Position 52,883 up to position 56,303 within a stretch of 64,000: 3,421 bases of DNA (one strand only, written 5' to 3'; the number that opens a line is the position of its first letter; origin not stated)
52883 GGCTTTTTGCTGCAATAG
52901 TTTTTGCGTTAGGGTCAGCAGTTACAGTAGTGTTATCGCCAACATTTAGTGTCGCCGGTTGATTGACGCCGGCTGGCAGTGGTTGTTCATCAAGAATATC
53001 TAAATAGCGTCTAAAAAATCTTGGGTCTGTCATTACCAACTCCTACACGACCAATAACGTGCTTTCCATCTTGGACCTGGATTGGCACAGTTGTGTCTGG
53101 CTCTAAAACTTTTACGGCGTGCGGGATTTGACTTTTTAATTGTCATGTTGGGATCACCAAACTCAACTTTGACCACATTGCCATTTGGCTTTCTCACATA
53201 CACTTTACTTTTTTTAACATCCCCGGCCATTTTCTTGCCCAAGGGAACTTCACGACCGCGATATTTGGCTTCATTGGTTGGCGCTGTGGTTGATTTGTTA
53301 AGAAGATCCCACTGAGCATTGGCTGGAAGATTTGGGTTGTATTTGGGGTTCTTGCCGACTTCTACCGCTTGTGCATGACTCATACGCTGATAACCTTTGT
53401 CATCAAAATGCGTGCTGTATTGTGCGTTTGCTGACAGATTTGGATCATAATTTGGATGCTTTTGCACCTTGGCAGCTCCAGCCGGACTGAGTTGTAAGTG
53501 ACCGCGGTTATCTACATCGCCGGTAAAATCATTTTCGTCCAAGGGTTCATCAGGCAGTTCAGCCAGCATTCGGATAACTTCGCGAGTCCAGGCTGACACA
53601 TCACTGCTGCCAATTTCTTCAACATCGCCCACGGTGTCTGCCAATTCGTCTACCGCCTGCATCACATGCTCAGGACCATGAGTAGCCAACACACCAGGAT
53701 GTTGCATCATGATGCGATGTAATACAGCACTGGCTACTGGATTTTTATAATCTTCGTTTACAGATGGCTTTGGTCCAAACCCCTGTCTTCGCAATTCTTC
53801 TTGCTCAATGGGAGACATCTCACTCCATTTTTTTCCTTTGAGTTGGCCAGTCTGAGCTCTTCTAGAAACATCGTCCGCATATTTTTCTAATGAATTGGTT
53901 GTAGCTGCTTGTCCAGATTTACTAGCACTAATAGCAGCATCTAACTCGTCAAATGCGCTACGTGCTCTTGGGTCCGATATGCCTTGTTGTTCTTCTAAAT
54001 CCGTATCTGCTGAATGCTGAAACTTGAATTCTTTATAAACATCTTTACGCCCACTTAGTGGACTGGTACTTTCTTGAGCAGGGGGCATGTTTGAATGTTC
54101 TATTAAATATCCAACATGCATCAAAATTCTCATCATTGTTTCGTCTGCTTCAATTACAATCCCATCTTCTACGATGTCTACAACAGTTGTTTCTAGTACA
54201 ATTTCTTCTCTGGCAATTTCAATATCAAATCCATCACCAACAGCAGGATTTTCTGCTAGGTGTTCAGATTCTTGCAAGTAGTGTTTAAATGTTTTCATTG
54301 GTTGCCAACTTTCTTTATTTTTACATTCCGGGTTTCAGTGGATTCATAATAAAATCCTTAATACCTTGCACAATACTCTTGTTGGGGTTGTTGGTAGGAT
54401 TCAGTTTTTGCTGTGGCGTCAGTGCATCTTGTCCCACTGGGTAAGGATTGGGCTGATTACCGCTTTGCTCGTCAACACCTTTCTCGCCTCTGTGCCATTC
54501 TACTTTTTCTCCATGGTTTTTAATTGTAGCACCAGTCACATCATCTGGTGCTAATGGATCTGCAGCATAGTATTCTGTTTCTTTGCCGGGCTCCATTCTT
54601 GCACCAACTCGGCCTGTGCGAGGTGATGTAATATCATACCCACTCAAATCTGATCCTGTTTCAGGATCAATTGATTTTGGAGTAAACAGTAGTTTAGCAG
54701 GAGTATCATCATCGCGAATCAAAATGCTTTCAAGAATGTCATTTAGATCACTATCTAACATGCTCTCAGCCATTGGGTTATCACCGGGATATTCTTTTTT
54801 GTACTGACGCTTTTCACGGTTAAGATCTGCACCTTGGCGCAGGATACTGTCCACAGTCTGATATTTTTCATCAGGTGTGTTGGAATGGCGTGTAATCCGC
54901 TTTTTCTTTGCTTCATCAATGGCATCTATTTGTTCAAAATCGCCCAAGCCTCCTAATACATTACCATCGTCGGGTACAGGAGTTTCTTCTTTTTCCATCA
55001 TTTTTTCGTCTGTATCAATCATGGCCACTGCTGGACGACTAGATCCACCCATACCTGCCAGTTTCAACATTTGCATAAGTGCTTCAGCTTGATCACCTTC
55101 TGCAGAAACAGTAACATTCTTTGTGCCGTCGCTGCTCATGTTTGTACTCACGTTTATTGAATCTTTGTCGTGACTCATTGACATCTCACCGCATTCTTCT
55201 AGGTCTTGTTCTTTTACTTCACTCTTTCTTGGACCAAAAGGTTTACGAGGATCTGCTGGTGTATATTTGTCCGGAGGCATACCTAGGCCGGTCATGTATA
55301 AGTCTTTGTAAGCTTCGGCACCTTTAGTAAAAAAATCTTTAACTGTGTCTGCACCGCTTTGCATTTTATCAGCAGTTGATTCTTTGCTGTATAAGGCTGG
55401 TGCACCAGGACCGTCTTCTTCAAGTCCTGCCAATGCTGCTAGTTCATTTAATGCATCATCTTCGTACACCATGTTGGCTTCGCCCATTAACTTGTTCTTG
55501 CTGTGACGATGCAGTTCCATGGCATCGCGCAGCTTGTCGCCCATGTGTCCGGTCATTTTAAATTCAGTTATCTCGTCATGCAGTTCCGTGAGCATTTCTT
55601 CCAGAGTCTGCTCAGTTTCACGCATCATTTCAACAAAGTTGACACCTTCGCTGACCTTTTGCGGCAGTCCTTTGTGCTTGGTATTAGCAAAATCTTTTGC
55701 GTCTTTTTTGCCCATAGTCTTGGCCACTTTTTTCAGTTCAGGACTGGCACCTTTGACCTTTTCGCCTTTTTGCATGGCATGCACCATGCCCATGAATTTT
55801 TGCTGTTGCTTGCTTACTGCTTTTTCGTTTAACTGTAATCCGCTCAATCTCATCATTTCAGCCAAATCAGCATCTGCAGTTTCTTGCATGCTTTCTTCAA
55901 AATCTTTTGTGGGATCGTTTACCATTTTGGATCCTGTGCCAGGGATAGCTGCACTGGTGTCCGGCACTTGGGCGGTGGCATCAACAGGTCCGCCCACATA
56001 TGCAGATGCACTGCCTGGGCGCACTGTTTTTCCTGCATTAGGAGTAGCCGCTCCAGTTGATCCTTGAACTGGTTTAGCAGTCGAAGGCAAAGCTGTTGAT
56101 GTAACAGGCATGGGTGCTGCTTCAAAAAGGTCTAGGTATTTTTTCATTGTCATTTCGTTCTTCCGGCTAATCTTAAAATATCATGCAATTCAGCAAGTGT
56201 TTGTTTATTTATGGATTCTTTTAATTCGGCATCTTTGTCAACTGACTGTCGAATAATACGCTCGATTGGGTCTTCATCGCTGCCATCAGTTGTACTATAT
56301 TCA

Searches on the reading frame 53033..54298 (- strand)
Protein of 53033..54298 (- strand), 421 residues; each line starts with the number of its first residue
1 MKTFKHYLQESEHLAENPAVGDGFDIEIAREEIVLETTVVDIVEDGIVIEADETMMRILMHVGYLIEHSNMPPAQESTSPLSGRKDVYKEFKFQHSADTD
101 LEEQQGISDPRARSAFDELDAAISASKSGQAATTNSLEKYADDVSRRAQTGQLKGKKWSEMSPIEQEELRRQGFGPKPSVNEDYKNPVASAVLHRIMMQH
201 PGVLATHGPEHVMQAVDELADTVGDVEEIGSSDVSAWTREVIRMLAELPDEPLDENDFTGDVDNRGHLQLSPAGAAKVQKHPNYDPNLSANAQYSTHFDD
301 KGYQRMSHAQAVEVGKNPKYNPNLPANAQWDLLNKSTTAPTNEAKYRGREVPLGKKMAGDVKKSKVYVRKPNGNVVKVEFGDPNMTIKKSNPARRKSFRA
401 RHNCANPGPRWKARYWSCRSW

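Call 65: search_protein_families(library=phrogs, proteins=[window:53033-54298:-], max_evalue=0.00001)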
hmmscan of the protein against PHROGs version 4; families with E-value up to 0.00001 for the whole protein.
window:53033-54298:- (421 aa): 1 family
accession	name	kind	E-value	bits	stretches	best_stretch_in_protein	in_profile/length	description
phrog_7595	-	unknown function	5e-07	31.1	1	343-421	7-96/96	-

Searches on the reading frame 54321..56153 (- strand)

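Call 65: search_protein_families(library=phrogs, proteins=[window:54321-56153:-], max_evalue=0.00001)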
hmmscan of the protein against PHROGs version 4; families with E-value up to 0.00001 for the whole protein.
window:54321-56153:- (610 aa): 5 families
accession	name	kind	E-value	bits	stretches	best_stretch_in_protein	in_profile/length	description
phrog_30268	-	unknown function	2.3e-20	74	1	108-169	30-89/91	-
phrog_26015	-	unknown function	2.5e-19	70.9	1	112-174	3-65/587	-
phrog_10538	-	unknown function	4.2e-17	63.8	1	112-181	3-73/156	-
phrog_28725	-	unknown function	1.1e-16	62.5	1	112-169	3-59/201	-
phrog_3326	-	unknown function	4.6e-08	33.5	1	108-166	343-399/498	-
